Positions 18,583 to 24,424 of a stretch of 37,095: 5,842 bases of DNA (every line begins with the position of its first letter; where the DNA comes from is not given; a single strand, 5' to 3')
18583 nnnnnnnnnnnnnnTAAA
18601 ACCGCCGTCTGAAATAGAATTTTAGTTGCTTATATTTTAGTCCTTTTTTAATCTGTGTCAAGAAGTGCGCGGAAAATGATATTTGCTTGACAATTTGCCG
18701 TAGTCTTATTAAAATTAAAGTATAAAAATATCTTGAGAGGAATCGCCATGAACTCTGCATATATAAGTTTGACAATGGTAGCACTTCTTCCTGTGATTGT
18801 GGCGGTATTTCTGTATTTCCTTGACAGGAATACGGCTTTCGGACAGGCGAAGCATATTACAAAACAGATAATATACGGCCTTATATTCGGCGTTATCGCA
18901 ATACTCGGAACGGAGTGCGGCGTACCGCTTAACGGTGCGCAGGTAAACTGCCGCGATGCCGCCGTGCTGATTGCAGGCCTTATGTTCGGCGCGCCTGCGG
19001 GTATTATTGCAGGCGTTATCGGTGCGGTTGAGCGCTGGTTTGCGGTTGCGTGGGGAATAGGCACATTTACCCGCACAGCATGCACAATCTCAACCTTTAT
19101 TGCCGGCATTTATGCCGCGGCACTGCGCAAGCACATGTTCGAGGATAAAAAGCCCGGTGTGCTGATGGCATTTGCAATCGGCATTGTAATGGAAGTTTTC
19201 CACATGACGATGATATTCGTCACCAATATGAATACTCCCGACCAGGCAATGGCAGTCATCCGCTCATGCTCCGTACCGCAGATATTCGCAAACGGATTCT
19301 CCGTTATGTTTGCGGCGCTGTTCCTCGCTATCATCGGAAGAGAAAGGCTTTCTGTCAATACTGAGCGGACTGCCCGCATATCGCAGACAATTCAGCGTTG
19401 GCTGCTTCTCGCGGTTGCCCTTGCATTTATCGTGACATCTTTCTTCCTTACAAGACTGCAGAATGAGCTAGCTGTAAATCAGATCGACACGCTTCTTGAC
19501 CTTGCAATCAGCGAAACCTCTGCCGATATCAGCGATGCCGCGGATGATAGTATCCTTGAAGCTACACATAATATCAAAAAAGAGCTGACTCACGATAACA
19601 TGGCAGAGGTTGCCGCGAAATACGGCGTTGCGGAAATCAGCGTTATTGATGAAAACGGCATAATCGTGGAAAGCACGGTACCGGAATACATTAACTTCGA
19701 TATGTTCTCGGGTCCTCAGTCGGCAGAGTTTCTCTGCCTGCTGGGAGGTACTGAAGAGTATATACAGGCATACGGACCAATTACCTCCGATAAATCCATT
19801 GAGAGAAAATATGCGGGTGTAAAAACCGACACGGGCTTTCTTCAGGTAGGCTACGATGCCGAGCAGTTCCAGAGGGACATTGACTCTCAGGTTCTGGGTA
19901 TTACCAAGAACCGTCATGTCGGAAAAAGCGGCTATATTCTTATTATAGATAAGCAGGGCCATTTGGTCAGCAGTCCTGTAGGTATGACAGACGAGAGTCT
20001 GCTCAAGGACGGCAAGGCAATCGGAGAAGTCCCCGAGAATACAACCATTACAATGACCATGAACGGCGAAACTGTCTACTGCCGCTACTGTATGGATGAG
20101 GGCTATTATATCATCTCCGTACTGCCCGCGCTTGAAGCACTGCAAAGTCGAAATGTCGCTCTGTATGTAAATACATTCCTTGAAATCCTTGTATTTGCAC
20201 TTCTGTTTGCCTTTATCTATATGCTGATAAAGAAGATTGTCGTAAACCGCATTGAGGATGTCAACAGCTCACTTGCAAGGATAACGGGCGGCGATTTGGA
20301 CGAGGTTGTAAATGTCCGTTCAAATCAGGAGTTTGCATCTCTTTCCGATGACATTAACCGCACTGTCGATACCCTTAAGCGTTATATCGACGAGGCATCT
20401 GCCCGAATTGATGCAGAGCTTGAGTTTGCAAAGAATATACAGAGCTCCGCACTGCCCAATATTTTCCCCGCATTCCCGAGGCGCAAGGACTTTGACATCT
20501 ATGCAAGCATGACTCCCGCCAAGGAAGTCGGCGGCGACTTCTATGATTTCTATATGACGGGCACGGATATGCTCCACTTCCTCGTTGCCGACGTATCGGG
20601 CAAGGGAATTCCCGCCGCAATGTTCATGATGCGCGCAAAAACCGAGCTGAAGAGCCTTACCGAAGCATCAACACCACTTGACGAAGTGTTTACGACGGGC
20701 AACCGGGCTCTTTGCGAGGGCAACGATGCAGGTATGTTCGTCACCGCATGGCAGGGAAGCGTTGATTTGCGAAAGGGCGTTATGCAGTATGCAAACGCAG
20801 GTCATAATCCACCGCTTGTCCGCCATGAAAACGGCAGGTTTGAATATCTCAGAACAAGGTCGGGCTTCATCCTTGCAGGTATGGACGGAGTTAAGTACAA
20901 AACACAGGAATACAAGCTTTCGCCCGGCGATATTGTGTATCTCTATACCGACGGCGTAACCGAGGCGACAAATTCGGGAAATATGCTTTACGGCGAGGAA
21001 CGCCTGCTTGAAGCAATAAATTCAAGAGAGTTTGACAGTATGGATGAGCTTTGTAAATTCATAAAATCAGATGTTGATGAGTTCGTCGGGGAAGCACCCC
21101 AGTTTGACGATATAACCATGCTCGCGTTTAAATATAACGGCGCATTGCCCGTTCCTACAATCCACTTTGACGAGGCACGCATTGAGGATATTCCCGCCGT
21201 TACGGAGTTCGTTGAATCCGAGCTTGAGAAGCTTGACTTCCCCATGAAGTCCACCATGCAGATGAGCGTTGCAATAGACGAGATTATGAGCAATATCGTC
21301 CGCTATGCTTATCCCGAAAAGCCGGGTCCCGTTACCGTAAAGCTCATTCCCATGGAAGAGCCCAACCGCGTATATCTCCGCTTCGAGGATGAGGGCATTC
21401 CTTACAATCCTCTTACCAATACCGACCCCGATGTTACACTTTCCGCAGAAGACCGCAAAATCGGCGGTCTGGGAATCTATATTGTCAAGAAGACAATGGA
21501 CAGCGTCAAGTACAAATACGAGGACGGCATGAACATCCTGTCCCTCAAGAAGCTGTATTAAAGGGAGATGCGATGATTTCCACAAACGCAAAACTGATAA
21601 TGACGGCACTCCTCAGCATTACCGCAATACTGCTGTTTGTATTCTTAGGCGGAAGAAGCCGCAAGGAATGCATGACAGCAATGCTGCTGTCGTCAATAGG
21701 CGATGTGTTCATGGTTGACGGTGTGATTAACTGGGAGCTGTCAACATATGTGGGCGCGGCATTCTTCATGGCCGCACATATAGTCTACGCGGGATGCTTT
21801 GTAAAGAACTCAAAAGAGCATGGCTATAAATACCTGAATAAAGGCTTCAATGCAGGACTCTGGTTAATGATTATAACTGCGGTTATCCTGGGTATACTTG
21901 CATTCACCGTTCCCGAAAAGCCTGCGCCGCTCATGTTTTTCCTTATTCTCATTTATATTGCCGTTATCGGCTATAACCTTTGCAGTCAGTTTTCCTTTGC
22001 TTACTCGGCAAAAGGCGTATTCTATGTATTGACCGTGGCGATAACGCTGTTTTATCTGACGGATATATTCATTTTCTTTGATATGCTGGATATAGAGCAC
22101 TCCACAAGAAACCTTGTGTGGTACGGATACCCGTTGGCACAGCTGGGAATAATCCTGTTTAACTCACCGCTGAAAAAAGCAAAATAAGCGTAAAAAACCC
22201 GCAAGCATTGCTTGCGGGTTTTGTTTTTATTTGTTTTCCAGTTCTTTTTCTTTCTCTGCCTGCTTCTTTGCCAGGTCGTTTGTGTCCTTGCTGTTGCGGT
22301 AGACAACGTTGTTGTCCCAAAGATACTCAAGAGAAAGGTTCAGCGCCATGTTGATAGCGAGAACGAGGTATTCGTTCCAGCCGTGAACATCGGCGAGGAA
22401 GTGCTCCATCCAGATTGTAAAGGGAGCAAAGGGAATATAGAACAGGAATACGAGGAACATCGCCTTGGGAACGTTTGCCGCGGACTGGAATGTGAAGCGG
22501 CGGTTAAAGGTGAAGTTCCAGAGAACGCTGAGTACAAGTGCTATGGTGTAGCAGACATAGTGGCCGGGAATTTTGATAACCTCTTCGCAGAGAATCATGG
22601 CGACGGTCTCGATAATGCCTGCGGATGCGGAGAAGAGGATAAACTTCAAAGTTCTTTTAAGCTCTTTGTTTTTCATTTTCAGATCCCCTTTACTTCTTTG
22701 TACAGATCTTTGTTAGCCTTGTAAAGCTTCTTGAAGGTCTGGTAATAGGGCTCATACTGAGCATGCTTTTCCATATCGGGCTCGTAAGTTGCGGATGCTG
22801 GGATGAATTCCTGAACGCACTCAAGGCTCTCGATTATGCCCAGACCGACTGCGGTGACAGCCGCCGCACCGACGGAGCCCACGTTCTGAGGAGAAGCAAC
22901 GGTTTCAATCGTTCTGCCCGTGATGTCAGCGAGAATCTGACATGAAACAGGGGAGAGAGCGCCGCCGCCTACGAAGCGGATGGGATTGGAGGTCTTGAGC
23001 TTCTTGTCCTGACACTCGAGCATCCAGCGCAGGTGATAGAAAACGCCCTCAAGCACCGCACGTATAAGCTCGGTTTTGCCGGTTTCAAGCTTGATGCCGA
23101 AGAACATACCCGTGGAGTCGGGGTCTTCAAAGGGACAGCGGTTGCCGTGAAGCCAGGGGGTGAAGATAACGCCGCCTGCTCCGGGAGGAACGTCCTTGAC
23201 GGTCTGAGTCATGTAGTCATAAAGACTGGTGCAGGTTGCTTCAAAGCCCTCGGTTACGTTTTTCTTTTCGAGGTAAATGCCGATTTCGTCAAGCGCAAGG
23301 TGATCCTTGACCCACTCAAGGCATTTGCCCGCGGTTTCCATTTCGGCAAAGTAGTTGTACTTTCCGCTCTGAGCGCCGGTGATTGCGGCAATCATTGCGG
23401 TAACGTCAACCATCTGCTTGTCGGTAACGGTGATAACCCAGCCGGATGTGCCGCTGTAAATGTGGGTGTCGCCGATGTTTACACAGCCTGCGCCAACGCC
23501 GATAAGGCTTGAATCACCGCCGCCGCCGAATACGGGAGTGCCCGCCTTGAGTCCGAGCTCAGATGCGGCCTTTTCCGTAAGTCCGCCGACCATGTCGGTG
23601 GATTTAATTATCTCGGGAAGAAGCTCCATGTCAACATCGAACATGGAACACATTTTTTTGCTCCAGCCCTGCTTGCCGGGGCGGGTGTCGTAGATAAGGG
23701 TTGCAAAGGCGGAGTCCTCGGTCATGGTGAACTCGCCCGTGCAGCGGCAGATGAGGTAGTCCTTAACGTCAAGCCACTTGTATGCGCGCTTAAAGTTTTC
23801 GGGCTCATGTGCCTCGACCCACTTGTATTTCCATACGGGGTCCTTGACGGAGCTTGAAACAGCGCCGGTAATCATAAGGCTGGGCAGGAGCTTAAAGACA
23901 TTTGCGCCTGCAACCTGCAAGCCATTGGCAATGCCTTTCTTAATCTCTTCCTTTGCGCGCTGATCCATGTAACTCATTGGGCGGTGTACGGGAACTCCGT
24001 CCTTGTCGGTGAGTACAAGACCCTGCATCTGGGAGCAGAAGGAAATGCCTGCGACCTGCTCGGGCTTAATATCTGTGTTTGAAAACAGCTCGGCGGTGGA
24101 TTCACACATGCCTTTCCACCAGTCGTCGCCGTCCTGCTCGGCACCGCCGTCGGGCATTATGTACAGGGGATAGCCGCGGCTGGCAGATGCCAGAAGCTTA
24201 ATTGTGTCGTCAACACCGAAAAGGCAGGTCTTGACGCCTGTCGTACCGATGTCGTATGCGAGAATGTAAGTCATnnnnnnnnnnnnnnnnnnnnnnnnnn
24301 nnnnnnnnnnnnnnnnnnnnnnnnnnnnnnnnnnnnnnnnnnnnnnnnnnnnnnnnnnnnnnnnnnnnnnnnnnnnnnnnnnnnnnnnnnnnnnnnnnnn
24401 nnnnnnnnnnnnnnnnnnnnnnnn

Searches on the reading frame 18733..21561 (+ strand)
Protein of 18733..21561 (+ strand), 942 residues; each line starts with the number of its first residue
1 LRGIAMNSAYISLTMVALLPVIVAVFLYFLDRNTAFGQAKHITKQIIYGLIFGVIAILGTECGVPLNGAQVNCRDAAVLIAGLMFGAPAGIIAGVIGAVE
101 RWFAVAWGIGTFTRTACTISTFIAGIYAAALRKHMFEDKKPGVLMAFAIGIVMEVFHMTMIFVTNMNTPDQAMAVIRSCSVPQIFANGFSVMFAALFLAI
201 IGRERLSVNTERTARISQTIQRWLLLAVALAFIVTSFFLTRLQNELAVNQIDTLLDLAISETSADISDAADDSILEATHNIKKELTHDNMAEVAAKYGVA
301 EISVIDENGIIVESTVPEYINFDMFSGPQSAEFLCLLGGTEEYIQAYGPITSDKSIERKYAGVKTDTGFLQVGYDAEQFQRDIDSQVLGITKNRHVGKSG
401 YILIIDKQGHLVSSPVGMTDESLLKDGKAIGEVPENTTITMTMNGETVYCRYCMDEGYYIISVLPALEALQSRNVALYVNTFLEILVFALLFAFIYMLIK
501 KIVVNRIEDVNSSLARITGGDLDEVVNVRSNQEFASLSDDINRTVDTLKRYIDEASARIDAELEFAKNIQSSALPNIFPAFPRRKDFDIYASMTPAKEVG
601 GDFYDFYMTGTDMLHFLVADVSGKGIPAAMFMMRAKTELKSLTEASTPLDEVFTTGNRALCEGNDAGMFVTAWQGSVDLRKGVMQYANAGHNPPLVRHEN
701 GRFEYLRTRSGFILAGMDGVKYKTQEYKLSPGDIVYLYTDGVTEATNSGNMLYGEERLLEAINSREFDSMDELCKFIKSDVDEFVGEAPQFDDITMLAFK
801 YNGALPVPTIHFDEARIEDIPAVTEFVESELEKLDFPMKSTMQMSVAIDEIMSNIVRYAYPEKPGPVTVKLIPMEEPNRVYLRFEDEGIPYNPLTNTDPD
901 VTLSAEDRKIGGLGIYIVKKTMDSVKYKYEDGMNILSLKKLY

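Call 17: search_protein_families(library=pfam, proteins=[window:18733-21561:+], max_evalue=0.001)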
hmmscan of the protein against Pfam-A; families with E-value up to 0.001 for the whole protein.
window:18733-21561:+ (942 aa): 6 families
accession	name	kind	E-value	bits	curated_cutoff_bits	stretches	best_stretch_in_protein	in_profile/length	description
PF07228.17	SpoIIE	-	1.1e-49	169.5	25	1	613-801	4-191/192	Stage II sporulation protein E (SpoIIE)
PF07694.17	5TM-5TMR_LYT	-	1.1e-25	90.6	24.6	1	38-197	11-165/169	5TMR of 5TMR-LYT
PF13581.12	HATPase_c_2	-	2.5e-20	73.2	27.4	1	815-940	3-127/127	Histidine kinase-like ATPase domain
PF02743.24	dCache_1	-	6.6e-06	26.3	45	1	367-460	143-237/240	Cache domain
PF00672.30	HAMP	-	8.3e-05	23.3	25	1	501-549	4-52/53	HAMP domain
PF02518.31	HATPase_c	-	0.00048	21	26.4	0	846-923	8-85/111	Histidine kinase-, DNA gyrase B-, and HSP90-like ATPase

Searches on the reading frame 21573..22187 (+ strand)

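Call 17: search_protein_families(library=pfam, proteins=[window:21573-22187:+], max_evalue=0.001)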
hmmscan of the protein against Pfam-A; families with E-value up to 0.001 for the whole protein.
window:21573-22187:+ (204 aa): 1 family
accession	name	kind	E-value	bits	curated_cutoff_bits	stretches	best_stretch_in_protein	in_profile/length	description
PF07947.19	YhhN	-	4.7e-15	56.2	25.6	1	13-195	7-180/182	YhhN family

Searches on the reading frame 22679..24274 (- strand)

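Call 17: search_protein_families(library=pfam, proteins=[window:22679-24274:-], max_evalue=0.001)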
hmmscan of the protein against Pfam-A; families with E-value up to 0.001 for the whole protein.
window:22679-24274:- (531 aa): 2 families
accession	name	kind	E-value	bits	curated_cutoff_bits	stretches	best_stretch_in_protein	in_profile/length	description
PF00370.27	FGGY_N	-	1.4e-43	149.7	28.8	1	3-257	1-241/245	FGGY family of carbohydrate kinases, N-terminal domain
PF02782.22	FGGY_C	-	1.5e-30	106.9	27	1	273-477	4-197/198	FGGY family of carbohydrate kinases, C-terminal domain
